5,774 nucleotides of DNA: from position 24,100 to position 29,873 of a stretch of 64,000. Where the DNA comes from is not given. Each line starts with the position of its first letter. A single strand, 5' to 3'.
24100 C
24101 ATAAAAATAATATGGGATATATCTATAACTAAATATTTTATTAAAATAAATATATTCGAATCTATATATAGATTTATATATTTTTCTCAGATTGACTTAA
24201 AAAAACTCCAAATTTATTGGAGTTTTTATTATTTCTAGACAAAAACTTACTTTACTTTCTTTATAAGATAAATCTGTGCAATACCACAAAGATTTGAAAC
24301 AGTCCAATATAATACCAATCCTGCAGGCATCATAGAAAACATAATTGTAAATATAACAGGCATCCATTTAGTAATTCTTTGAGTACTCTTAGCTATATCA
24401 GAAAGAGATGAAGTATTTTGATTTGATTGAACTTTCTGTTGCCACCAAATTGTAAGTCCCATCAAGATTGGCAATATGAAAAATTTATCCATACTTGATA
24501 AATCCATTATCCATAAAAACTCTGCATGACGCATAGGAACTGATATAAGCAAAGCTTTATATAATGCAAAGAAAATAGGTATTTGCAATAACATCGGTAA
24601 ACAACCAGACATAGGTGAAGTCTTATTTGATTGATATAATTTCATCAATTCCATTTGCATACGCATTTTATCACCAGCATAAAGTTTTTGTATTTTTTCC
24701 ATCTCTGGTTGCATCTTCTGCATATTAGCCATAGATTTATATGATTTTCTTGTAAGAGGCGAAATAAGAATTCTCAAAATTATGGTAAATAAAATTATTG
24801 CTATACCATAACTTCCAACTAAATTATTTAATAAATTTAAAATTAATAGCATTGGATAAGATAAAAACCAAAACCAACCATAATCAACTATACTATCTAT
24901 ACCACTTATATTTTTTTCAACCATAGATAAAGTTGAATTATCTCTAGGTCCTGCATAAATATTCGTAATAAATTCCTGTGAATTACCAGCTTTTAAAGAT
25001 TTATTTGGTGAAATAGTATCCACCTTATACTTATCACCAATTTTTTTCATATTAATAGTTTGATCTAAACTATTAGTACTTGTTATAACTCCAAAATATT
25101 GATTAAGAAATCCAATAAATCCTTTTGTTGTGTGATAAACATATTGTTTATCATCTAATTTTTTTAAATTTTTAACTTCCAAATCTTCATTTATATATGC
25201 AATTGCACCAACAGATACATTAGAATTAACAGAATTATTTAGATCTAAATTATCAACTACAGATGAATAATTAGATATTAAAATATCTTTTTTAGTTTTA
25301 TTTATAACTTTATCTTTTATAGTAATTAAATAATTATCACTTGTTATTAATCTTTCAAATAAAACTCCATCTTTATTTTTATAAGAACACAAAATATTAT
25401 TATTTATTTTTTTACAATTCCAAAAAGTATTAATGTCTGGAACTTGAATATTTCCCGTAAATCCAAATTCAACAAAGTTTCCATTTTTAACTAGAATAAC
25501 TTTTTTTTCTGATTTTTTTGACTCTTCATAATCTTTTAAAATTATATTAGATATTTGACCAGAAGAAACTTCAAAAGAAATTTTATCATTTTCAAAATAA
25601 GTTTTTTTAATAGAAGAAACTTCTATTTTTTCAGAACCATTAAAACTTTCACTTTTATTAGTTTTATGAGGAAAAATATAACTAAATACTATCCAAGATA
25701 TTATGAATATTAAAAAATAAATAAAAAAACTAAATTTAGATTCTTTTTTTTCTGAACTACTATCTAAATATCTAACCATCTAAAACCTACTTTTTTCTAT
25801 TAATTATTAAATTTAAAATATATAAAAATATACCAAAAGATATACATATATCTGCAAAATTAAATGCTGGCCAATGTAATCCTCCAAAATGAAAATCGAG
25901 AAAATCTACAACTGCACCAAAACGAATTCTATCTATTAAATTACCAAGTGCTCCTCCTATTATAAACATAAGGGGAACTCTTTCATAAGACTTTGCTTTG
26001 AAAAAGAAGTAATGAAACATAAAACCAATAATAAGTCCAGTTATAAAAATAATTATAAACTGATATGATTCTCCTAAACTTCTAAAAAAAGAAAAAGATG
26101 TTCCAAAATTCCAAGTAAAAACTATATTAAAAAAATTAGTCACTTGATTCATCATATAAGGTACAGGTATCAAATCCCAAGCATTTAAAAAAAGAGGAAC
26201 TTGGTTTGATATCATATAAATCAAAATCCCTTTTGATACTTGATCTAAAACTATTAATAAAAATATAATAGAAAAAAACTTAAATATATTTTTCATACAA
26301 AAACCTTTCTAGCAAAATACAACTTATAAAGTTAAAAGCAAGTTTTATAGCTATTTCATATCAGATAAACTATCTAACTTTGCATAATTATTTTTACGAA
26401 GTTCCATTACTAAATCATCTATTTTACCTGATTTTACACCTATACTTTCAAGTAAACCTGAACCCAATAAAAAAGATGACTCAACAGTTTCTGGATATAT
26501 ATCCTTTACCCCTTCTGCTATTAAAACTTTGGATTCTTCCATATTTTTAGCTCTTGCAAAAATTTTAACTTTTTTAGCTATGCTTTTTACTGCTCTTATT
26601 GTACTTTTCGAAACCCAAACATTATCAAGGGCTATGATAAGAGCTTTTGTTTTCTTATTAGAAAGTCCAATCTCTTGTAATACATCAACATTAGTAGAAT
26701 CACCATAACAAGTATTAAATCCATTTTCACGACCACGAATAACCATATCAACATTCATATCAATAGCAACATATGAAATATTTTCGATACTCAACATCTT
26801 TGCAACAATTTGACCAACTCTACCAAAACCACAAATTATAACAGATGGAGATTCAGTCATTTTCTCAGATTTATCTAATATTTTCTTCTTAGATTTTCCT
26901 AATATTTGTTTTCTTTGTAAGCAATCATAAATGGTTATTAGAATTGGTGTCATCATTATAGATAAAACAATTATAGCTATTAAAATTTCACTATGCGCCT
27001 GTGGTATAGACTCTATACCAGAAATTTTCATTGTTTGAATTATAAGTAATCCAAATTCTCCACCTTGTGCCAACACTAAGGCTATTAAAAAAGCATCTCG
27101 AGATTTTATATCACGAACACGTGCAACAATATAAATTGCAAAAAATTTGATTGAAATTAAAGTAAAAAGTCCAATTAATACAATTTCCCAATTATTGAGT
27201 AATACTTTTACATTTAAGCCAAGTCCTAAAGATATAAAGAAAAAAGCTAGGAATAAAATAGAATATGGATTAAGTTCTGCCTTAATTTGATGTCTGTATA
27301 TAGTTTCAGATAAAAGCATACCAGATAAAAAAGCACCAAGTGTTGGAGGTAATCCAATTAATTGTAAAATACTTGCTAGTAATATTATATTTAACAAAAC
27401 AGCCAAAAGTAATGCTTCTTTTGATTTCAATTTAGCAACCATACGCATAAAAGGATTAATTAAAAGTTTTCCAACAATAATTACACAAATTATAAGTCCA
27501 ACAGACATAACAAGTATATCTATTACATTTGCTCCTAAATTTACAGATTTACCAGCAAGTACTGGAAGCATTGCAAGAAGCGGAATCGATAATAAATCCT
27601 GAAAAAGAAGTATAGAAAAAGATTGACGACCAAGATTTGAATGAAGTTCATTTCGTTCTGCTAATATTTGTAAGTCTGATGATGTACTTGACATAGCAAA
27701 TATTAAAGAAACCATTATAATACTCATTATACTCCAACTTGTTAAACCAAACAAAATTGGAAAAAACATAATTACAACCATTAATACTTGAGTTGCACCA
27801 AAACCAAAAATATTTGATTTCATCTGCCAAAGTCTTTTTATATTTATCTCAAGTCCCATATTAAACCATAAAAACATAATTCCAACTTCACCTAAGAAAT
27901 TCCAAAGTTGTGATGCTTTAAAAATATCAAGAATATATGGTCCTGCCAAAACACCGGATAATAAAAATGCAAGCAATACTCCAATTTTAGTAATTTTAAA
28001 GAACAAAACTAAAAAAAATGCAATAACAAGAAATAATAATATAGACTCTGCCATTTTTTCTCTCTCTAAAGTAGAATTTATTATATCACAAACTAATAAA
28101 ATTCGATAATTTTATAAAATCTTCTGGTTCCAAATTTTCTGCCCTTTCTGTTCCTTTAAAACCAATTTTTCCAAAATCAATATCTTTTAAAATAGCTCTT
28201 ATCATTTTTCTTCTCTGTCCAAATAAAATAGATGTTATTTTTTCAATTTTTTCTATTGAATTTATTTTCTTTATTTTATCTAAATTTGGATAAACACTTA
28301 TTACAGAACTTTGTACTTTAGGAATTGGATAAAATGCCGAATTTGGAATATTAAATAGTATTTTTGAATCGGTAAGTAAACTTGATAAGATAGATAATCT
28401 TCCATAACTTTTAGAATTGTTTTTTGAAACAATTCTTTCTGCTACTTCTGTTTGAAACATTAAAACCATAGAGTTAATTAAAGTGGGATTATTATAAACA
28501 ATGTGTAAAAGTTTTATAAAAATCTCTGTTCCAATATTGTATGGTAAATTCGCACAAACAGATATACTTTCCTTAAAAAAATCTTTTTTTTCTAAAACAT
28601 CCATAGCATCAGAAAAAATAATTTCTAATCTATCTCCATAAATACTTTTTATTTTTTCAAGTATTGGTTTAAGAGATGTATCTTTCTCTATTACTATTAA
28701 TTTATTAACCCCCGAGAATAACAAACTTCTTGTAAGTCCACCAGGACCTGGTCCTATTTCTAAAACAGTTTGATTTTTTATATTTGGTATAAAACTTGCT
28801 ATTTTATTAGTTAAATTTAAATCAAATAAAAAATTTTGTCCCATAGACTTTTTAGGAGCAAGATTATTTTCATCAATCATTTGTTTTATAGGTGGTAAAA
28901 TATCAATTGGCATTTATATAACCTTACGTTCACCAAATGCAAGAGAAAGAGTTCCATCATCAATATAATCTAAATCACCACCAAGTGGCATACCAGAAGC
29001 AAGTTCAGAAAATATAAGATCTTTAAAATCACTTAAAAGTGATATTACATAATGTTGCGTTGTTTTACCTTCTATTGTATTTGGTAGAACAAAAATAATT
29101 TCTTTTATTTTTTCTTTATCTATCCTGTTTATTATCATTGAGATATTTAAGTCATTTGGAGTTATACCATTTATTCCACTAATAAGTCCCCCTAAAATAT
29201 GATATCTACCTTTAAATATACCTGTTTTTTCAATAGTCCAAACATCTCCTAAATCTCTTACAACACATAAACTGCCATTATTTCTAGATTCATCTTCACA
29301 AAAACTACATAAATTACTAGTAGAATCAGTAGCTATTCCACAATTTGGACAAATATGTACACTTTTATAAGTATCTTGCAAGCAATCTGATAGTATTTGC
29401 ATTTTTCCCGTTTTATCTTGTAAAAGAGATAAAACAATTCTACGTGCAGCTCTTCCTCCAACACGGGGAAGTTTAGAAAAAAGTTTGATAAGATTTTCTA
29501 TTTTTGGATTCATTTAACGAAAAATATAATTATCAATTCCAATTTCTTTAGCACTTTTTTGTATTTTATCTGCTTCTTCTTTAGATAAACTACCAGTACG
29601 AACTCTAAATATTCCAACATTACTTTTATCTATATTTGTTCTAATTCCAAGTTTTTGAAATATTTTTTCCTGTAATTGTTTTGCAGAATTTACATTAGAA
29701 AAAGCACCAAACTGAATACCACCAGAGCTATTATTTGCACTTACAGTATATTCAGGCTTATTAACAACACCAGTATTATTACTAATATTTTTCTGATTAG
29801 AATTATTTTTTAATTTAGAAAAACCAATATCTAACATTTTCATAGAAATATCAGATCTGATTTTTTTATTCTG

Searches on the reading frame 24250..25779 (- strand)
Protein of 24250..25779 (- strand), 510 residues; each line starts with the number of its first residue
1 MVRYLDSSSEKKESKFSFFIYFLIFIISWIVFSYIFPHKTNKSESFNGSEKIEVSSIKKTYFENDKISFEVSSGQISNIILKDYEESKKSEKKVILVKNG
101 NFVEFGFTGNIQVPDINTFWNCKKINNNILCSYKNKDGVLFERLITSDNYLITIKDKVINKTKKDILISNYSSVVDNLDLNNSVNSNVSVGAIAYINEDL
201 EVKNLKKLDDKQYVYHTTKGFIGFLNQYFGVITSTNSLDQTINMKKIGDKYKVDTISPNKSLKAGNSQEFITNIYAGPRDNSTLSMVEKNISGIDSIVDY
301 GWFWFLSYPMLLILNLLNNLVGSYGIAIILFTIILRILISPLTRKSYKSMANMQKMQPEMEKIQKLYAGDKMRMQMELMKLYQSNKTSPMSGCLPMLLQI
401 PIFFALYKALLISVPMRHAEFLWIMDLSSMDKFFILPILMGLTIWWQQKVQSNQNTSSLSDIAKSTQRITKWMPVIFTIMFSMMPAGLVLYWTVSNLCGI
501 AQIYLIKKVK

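Call 43: search_protein_families(library=pfam, proteins=[window:24250-25779:-], max_evalue=0.00001)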
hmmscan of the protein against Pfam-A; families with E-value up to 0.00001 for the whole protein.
window:24250-25779:- (510 aa): 2 families
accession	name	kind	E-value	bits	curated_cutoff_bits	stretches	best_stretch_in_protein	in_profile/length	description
PF02096.25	60KD_IMP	-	1.5e-56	191.3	35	1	324-508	1-163/163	60Kd inner membrane protein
PF14849.12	YidC_periplas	-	2.2e-34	120.1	24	1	66-311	10-281/283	YidC periplasmic domain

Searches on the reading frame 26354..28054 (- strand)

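Call 43: search_protein_families(library=pfam, proteins=[window:26354-28054:-], max_evalue=0.00001)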
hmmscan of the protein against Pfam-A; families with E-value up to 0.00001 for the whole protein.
window:26354-28054:- (567 aa): 2 families
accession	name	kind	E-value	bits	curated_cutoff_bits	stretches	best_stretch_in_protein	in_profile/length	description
PF00999.27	Na_H_Exchanger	-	5.5e-45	154.3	26.2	1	10-373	2-369/375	Sodium/hydrogen exchanger, transmembrane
PF02254.24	TrkA_N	-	1.4e-18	67.8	23.8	1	405-519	1-113/116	TrkA-N domain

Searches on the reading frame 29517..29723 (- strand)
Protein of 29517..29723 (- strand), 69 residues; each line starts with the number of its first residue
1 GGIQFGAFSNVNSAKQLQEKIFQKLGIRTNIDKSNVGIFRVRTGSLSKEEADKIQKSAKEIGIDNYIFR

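Call 26: search_solved_structures(query=window:29517-29723:-, max_evalue=10, show_alignments=5)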
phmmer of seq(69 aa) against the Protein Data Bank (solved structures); distinct sequences matched with E-value up to 10: 4.
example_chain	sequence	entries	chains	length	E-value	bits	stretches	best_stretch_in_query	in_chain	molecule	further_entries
1x60_A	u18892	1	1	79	0.027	18.3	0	36-67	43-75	Sporulation-specific N-acetylmuramoyl-L-alanine amidase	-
4nmn_A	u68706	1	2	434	0.25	15.3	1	25-62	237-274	Replicative DNA helicase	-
5nr6_A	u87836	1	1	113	0.4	14.7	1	13-65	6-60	MatB protein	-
22xc_A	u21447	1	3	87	0.72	13.8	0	45-64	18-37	dCX001 binder antagonist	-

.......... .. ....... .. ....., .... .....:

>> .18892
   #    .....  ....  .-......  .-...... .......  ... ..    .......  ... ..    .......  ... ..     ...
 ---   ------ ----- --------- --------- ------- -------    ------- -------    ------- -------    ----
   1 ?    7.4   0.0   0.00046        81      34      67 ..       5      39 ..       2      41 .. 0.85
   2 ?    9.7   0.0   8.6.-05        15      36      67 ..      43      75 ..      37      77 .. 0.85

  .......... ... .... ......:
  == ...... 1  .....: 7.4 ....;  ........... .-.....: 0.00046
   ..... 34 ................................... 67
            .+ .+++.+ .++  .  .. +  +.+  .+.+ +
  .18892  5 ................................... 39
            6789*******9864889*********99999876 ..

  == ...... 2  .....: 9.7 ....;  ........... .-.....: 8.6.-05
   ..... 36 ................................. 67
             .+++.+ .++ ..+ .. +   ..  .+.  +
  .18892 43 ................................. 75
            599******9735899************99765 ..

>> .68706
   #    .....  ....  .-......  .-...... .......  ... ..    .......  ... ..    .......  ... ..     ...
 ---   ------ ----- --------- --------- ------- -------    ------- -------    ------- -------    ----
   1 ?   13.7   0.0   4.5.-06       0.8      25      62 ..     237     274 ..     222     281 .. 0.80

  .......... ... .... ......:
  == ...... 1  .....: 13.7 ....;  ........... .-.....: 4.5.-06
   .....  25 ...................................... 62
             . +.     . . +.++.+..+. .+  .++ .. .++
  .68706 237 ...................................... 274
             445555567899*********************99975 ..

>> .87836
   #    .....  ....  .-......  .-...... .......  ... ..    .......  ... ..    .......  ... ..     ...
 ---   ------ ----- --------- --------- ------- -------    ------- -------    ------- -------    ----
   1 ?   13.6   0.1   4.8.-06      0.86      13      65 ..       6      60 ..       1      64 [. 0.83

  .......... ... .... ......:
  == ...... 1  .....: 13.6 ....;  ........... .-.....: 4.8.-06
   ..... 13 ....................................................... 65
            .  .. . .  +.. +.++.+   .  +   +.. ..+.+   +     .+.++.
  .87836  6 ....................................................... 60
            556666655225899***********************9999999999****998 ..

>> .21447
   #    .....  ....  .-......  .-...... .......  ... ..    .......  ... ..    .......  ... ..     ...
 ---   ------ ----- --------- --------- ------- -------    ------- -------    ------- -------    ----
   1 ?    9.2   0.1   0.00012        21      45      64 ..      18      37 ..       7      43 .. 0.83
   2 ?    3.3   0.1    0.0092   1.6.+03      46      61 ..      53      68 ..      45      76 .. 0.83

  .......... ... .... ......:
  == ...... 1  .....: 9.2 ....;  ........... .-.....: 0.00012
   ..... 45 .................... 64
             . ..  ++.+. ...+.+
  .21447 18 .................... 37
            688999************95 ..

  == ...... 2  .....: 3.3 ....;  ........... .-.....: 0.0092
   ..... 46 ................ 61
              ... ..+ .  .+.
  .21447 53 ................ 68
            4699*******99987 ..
